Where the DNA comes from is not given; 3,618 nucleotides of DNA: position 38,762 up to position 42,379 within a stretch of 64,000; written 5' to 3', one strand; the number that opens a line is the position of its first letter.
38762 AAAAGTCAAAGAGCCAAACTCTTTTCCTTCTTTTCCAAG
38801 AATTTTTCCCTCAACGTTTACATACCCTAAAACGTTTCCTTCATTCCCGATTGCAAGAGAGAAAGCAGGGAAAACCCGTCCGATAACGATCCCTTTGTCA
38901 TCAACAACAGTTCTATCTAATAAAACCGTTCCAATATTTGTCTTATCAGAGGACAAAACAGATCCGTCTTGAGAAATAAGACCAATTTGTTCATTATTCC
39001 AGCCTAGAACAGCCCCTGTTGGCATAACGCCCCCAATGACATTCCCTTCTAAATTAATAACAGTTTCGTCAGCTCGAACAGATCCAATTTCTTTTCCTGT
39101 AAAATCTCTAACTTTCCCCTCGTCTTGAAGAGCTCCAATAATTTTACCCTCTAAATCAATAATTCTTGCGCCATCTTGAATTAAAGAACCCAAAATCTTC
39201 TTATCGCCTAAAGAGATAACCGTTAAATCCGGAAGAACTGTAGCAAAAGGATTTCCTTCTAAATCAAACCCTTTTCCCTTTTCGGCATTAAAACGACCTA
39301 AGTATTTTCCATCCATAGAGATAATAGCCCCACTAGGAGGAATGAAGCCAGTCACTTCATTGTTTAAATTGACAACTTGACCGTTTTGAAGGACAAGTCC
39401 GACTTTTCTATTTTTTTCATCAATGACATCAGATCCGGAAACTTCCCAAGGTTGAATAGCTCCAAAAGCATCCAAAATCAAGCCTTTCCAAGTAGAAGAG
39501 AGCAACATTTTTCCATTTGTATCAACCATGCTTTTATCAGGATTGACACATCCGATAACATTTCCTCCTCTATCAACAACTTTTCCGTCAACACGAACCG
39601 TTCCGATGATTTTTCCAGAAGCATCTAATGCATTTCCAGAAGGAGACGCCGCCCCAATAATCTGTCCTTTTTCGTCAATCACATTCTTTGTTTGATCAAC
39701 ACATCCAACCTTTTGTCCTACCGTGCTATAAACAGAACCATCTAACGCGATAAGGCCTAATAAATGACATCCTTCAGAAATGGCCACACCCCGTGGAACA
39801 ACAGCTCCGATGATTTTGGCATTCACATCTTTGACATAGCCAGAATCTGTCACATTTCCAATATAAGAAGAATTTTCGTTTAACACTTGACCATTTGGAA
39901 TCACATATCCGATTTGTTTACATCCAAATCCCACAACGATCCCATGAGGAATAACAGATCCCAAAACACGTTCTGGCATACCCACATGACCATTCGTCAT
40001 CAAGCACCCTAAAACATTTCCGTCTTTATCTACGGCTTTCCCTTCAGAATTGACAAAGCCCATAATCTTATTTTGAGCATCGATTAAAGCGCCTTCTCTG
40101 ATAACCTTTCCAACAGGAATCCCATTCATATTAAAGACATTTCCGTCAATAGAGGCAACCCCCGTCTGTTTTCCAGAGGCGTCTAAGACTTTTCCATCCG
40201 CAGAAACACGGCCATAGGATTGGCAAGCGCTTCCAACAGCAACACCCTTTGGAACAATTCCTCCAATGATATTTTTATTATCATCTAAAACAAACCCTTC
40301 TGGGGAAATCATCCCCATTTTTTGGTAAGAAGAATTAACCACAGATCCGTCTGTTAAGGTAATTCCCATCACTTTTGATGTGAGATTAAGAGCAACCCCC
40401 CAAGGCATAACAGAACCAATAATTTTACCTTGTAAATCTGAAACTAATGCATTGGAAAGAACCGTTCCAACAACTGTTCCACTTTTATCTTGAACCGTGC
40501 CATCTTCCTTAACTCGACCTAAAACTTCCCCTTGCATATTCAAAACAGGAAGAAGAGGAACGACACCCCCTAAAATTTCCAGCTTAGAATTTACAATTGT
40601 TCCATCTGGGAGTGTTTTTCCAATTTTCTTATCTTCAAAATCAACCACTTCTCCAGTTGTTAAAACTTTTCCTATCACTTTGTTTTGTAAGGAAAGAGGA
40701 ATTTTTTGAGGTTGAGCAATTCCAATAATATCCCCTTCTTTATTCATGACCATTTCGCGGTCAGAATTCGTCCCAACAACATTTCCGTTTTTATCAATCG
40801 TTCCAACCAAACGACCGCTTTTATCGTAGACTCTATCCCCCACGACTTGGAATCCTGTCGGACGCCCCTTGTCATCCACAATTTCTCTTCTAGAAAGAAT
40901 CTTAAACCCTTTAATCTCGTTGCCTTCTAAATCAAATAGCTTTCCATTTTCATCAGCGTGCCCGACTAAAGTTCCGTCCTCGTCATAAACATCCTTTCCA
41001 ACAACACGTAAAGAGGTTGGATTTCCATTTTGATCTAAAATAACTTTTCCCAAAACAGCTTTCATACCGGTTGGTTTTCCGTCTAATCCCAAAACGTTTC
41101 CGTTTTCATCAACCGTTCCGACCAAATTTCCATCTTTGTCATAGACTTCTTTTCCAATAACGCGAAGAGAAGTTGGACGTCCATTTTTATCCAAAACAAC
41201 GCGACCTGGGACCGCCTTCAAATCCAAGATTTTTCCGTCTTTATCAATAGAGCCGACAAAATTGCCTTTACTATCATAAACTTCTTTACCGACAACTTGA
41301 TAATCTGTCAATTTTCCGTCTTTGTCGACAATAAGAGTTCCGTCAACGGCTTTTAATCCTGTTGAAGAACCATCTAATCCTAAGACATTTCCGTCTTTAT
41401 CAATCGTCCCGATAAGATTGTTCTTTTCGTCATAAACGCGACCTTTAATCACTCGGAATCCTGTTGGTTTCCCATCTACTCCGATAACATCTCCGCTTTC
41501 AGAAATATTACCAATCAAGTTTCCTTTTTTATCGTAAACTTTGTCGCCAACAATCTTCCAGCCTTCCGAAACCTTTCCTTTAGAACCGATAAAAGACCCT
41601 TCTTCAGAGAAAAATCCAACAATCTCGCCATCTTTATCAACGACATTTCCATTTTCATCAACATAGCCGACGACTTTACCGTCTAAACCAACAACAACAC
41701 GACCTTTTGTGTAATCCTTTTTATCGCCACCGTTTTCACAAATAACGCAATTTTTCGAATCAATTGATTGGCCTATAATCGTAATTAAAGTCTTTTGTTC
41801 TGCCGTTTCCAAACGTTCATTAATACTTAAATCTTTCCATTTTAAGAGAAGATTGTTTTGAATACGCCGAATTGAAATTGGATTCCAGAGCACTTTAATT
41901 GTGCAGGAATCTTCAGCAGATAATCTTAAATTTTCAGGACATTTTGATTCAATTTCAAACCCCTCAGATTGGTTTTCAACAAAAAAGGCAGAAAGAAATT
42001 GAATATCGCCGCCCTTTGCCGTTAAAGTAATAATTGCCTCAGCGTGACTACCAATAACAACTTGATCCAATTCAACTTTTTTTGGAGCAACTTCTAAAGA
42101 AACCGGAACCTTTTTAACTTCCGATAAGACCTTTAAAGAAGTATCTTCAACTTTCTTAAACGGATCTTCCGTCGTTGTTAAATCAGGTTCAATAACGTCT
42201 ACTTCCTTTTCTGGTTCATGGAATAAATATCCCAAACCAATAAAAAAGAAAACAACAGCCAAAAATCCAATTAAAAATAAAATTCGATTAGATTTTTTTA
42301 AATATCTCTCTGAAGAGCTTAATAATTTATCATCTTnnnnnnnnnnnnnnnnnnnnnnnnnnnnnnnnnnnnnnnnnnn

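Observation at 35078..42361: CagY-scale VirB10: 2,427-aa T4SS core protein with a roughly 1,700-aa array of 12-13-residue Gly/Asp repeats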

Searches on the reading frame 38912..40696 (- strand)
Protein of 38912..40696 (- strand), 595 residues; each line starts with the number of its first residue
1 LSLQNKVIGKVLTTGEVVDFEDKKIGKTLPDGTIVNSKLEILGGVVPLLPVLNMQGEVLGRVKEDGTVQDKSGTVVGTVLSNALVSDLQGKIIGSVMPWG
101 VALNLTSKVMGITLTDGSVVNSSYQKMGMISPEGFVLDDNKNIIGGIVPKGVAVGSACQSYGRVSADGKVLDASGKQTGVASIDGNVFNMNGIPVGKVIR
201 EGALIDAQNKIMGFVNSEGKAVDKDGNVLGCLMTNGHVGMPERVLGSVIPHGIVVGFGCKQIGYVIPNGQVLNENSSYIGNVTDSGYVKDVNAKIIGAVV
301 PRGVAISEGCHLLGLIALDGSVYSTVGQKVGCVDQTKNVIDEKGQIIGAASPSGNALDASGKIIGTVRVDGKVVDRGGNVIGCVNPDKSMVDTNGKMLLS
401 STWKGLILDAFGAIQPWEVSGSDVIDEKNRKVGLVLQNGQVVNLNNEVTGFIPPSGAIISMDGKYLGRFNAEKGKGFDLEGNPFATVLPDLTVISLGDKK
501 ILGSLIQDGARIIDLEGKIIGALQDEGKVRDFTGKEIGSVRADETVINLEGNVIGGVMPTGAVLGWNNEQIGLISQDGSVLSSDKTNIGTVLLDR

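Call 36: predict_structure(alignment_id=A1)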
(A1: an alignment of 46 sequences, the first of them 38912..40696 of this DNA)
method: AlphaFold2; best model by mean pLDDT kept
length: 595 residues; sequences in the alignment: 46
mean_pLDDT: 87.9   pTM: 0.81
mean pLDDT of the five models: 87.9, 86.7, 85.7, 85.5, 84.9
residues with pLDDT >= 90: 271; 70-90: 315; 50-70: 8; < 50: 1
segments of 3 or more residues with pLDDT < 50: none
pLDDT, mean of each block of 10 residues (from residue 1): 93 93 93 91 94 90 95 94 90 91 91 94 94 90 90 86 92 92 90 88 89 91 91 86 85 85 92 90 89 88 83 87 85 88 84 79 83 87 83 77 79 84 78 82 88 92 91 87 91 92 91 89 84 86 92 90 80 81 82 74
secondary structure, 60 per line:
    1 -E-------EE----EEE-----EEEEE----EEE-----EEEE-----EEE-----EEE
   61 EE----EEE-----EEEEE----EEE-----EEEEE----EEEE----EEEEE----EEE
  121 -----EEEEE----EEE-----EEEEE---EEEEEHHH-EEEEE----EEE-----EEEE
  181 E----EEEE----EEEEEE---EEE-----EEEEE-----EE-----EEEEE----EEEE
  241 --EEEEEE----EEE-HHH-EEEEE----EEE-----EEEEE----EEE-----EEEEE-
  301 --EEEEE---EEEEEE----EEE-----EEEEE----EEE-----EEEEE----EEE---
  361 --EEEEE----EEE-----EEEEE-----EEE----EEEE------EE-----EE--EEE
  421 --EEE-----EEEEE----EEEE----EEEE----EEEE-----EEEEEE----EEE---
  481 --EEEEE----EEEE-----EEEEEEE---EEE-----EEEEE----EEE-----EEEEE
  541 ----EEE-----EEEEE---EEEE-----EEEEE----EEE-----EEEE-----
elements in order: E16-18 E24-28 E33-35 E41-44 E50-52 E58-62 E67-69 E75-79 E84-86 E92-96 E101-104 E109-113 E118-120 E126-130 E135-137 E143-147 E151-155 E160-164 E169-171 E177-181 E186-189 E194-199 E203-205 E211-215 E228-232 E237-240 E243-248 E253-255 E261-265 E270-272 E278-282 E287-289 E295-299 E303-307 E311-316 E321-323 E329-333 E338-340 E346-350 E355-357 E363-367 E372-374 E380-384 E390-392 E397-400 E418-420 E423-425 E431-435 E440-443 E448-451 E456-459 E465-470 E475-477 E483-487 E492-495 E501-507 E511-513 E519-523 E528-530 E536-540 E545-547 E553-557 E561-564 E570-574 E579-581 E587-590
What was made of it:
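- On CagY-type giant VirB10: The model is all-beta (call 36).
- On Beta-flower (PF21784/PF21785): Secondary structure of the model (call 36).
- Closest known: Helicobacter pylori CagY. Different: These are all-beta 17-aa hairpins (call 36).
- Checked: AlphaFold gives alternating 5- and 3-residue strands every 17 aa (call 36).
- That pTM argues against loosely tethered beads on a string (call 36).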

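Call 67: fold_search(model_id=the predicted structure, library=pdb)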
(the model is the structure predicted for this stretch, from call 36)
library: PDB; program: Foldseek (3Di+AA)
matches with E <= 10: 660; with E <= 0.001: 50
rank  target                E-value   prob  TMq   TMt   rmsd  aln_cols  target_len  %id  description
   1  8qja_D                1.5e-21  0.84  0.07  0.06  30.1       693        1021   11  T6SS-linked Rhs repeat protein - Advenella mimigardefordensis VgrG-Rhs core (released 2024-09-25)
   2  8qja_A                1.2e-19  0.89  0.09  0.07  29.1       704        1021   12  T6SS-linked Rhs repeat protein - Advenella mimigardefordensis VgrG-Rhs core (released 2024-09-25)
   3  8qja_B                1.9e-19  0.89  0.09  0.06  29.4       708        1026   12  T6SS-linked Rhs repeat protein - Advenella mimigardefordensis VgrG-Rhs core (released 2024-09-25)
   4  7pq5                  3.7e-19  0.84  0.09  0.06  30.1       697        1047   11  Photorhabdus laumondii T6SS-associated Rhs protein carrying the Tre23 toxin domain (released 2021-12-01)
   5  8h8a_A                7.1e-19  0.77  0.09  0.07  29.1       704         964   13  Type VI secretion system effector RhsP in its post-autoproteolysis and monomeric form (released 2023-01-18)
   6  8uy4_A                8.3e-17  0.41  0.07  0.05  29.4       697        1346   12  Acinetobacter baumannii Tse15 Rhs effector (released 2024-10-09)
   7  9ifo_A                3.2e-15  0.44  0.09  0.07  28.7       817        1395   10  Structure of Teneurin-Like Protein (TLP) (released 2026-03-11)
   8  8fia_A                5.0e-15  0.44  0.10  0.06  28.7       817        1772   11  The structure of fly Teneurin self assembly (released 2023-05-03)
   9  6fay                  2.3e-14  0.38  0.10  0.06  30.1       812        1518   10  Teneurin3 monomer (released 2018-03-28)
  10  8r50_A                4.1e-14  0.28  0.09  0.05  30.0       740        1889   10  Mouse teneurin-3 compact dimer - A1B1 isoform (released 2024-05-08)
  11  7n95_A                1.0e-12  0.15  0.07  0.03  44.2       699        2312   12  state 1 of TcdB and FZD2 at pH5 (released 2022-03-02)
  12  6suf_F                1.9e-12  0.20  0.09  0.04  28.7       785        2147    8  Structure of Photorhabdus luminescens Tc holotoxin pore (released 2019-11-06)
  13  6h6e_F                1.3e-11  0.14  0.08  0.04  28.7       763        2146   10  PTC3 holotoxin complex from Photorhabdus luminecens in prepore state (TcdA1, TcdB2, TccC3) (released 2018-10-03)
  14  5kis_B                2.0e-11  0.18  0.09  0.09  28.7       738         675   11  YenB/RHS2 complex (released 2017-08-09)
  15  7d4i_BE               6.1e-10  0.16  0.12  0.10  27.7       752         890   10  Cryo-EM structure of 90S small ribosomal precursors complex with the DEAH-box RNA helicase Dhr1 (State F) (released 2021-10-06)
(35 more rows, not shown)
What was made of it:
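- On Rhs/YD-repeat shell: TM-scores to Rhs and teneurin shells are 0.07-0.10 (call 67).
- Closest known: Rhs/YD-repeat shells. Same: These shells are the top Foldseek local hits (E=1e-21, call 67).
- Closest known: Rhs/YD-repeat shells. Different: TM-scores of 0.07-0.10 and rmsd of about 30 A mean the global shape differs (call 67).
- The best local structural matches are to Rhs/teneurin YD repeats, several of which are extracellular (call 67).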

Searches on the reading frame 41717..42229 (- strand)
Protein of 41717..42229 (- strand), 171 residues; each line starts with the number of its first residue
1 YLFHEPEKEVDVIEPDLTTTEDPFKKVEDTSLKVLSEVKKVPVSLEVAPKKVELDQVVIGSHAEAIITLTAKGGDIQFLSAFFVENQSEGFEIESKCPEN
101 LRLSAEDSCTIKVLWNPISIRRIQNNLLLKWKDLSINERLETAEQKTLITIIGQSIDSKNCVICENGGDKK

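Call 63: predict_structure(alignment_id=A2)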
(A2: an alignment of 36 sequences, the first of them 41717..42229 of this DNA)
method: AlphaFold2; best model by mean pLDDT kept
length: 171 residues; sequences in the alignment: 36
mean_pLDDT: 85.4   pTM: 0.68
mean pLDDT of the five models: 85.4, 85.1, 85.1, 84.9, 84.4
residues with pLDDT >= 90: 102; 70-90: 32; 50-70: 34; < 50: 3
segments of 3 or more residues with pLDDT < 50: none
pLDDT, mean of each block of 10 residues (from residue 1): 72 72 63 63 96 95 97 97 91 97 98 96 97 83 93 90 56 41
secondary structure, 60 per line:
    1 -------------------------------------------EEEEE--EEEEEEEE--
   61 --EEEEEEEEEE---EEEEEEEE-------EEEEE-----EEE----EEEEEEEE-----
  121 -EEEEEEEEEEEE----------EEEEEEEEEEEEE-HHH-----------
elements in order: E44-48 E51-58 E63-72 E76-83 E91-95 E101-103 E108-115 E122-133 E144-156
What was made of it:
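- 41762..42100 (-): ASH/PapD-like (MSP-type) Ig beta-sandwich domain, residues ~88-200. C141/C153 are conserved at 99%. A conserved C205-x-x-C208 motif lies just downstream of it. AlphaFold pLDDT is above 90 across the domain (call 63).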
